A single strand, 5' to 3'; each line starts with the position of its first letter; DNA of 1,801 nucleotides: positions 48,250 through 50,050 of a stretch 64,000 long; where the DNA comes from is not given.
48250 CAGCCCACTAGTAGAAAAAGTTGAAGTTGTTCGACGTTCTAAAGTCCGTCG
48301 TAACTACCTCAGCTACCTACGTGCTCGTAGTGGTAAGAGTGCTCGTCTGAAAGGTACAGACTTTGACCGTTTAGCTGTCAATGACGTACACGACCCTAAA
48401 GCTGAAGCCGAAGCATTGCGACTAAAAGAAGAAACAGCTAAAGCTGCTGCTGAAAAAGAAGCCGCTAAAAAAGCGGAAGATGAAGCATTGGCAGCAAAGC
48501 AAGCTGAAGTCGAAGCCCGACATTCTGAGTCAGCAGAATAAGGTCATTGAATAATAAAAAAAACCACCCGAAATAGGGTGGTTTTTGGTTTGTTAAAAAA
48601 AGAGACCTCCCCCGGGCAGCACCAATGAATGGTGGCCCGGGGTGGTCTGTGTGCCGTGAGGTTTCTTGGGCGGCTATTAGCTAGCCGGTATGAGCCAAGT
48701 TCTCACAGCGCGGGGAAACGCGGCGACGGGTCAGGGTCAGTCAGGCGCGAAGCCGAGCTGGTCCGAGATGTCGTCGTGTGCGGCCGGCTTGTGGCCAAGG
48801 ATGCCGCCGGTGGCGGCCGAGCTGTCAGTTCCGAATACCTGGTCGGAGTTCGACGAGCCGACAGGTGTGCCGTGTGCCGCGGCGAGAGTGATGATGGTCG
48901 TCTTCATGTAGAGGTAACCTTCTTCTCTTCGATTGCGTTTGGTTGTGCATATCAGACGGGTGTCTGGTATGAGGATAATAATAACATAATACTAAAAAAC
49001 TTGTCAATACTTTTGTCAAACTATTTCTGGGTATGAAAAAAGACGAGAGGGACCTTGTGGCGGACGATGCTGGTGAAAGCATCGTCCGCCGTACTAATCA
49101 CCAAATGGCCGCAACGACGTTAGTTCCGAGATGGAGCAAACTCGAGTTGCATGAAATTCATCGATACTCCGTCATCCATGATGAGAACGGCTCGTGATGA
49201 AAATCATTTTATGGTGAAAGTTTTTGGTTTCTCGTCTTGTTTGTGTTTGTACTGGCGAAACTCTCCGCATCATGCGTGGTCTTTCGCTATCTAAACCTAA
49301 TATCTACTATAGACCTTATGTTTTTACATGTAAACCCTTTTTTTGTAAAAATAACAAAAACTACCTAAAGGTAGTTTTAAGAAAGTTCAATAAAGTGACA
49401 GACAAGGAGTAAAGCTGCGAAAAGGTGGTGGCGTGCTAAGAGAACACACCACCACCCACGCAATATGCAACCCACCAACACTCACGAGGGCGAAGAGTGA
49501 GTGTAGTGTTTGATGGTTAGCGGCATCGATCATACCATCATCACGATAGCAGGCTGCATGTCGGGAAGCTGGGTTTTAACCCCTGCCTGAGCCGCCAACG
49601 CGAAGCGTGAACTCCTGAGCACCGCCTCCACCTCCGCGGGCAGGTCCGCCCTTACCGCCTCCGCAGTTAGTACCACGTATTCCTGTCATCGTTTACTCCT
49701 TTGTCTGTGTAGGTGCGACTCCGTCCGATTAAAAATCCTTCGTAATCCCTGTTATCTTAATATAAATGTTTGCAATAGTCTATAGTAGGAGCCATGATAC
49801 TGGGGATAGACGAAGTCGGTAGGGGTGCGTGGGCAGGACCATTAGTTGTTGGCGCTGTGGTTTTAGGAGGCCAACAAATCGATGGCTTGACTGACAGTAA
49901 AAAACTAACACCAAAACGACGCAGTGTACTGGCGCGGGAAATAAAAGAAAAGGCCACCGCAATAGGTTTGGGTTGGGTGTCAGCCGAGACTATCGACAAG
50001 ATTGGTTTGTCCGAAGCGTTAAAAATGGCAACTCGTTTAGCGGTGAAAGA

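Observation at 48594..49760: High-G+C minus-strand cassette between rplS and rnhB with two unannotated micro-ORFs (37-aa Gly-rich, 56-aa)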

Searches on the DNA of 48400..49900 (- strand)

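Call 6: search_rna_families(source=window, start=48400, end=49900, threshold=evalue, max_evalue=10, show_alignments=3)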
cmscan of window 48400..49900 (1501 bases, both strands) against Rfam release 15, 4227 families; matches with E-value up to 10: 19.
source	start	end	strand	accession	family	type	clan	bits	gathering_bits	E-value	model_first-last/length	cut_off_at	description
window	48512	48594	+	RF02075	STnc230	Gene; sRNA;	-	25.8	50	0.41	1-83/83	no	Enterobacterial sRNA STnc230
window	48554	48609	-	RF01859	Phe_leader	Cis-reg; leader;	-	24.6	55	0.22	1-125/125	no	Phenylalanine leader peptide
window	48521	48594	+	RF01772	rnk_pseudo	Cis-reg; leader;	-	24.5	55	0.17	1-108/108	no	Pseudomonas rnk leader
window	48518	48585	+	RF02083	OrzO-P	Gene; antitoxin;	-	23.5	60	0.51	1-76/76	no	OrzO-P RNA antitoxin family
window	49329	49413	-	RF02030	tp2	Gene; sRNA;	-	23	50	0.68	1-114/114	no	tp2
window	48537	48594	+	RF02064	STnc370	Gene; sRNA;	-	21.7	54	7.1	1-71/71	no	Enterobacterial sRNA STnc370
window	49413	49464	-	RF03493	mir-1281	Gene; miRNA;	-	21.2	70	1.5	1-54/54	no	mir-1281 microRNA precursor family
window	48524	48593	+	RF02074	STnc240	Gene; sRNA;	-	21.1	55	3.9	1-77/77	no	Enterobacterial sRNA STnc240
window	48553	48614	-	RF01772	rnk_pseudo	Cis-reg; leader;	-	21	55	1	1-108/108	no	Pseudomonas rnk leader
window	48601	48648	-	RF03368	mir-1822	Gene; miRNA;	-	19.9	73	0.45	1-61/61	no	mir-1822 microRNA precursor family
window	48466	48609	-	RF01770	rimP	Cis-reg; leader;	-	19.7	47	2.9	1-102/102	no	Gammaprotebacteria rimP leader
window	48546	48624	-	RF00519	suhB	Gene; sRNA;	CL00108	19.2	41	0.44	1-77/77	no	Makes More Granules Regulator RNA (mmgR)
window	48550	48585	+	RF02844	RefA9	Gene; antisense;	-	18.9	49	6.9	24-64/64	no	Enterococcus sRNA A9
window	49354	49460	-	RF00106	RNAI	Gene; antisense;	-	17.3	47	2.8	1-102/102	no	RNAI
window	48558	48586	-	RF00106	RNAI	Gene; antisense;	-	16.9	47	3.4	73-99/102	no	RNAI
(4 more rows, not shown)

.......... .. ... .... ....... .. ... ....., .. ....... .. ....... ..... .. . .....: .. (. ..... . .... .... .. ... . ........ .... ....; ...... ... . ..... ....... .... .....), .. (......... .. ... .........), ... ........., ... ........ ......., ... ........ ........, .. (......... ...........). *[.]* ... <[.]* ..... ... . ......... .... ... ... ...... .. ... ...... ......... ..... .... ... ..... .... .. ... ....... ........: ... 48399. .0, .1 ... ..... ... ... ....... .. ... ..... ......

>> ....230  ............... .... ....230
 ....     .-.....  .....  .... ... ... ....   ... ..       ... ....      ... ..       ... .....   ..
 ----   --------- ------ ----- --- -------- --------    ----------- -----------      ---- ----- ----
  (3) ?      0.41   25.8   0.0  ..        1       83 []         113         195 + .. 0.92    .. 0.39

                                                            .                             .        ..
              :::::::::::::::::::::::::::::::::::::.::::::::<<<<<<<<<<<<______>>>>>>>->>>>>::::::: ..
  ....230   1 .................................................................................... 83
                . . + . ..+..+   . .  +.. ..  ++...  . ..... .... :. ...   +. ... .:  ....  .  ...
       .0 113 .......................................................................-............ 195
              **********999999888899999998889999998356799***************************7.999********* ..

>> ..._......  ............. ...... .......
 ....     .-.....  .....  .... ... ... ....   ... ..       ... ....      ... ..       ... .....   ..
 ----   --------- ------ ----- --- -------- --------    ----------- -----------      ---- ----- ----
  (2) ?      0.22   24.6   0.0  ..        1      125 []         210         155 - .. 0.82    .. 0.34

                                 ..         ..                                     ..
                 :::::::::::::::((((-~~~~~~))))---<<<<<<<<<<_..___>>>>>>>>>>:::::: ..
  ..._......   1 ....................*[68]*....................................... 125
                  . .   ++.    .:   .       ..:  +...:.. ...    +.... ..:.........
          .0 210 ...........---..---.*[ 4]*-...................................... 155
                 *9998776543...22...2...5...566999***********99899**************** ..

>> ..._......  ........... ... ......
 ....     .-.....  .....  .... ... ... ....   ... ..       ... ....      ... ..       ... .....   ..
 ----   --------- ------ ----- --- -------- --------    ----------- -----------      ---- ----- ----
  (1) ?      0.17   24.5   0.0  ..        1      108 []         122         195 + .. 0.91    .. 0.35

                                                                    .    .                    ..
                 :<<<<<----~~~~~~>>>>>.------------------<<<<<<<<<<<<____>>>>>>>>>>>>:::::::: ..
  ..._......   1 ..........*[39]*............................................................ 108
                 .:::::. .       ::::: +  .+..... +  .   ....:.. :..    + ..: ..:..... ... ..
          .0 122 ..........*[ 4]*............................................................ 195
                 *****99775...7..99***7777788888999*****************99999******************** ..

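Call 61: search_dna_similar(query=window:48590-48980:-, collection=phages, mode=distant, max_evalue=0.01, max_rows=10)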
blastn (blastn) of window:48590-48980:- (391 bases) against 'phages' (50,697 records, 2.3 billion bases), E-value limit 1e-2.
No match.

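Call 62: search_dna_similar(query=window:48590-49793:-, collection=plasmids, mode=distant, max_evalue=0.01, max_rows=10)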
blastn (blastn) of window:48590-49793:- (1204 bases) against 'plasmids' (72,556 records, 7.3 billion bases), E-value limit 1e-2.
No match.

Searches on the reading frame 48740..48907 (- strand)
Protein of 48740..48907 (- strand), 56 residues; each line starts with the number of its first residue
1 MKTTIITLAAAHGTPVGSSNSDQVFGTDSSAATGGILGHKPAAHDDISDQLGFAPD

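Call 9: find_homologous_proteins(query=window:48740-48907:-, max_evalue=0.01)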
Query seq(56 aa) (56 aa): 1 proteins with E <= 0.01 among 1 candidates.
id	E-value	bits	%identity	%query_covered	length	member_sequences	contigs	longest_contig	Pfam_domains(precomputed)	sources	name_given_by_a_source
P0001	1.5e-28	114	100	100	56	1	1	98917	-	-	-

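Call 39: search_protein_families(library=ncbifam, max_evalue=10, proteins=[window:48740-48907:-])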
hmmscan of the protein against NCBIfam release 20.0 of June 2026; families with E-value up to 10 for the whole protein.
seq(56 aa): 0 families

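Call 40: search_protein_families(library=pfam, max_evalue=10, proteins=[window:48740-48907:-])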
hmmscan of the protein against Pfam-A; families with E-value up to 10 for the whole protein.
seq(56 aa): 0 families

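Call 51: find_homologous_proteins(query=A3, max_evalue=1)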
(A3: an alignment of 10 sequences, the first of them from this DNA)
Query A3 (10 sequences) (56 aa, profile of the alignment): 3 proteins with E <= 1 among 1562 candidates.
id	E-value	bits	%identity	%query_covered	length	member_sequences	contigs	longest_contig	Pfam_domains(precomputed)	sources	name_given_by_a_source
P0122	2.2e-13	68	34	93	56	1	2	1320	-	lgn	-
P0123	2.8e-13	68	50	100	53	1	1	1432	-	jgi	-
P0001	3.5e-13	68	100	100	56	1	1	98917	-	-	-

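Call 60: search_protein_representatives(protein=window:48740-48907:-)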
Query: 56 residues. Proteins with E-value up to 0.001 (for the whole library): 2; up to 1e-10: 1; up to 1e-30: 0. The best 2 are listed.
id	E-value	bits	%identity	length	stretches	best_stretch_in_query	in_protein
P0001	4.8e-29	114.1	100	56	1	1-56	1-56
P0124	8.1e-05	38.7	42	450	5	17-38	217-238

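Call 84: predict_structure(protein=window:48740-48907:-)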
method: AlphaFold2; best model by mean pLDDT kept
length: 56 residues; sequences in the alignment: 1
mean_pLDDT: 57.8   pTM: 0.14
mean pLDDT of the five models: 57.8, 53.8, 53.5, 52.1, 49.3
residues with pLDDT >= 90: 0; 70-90: 5; 50-70: 45; < 50: 6
segments of 3 or more residues with pLDDT < 50: 20-22
pLDDT, mean of each block of 10 residues (from residue 1): 70 55 53 56 57 55
secondary structure: DSSP gave nothing for this model
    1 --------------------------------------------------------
elements in order:
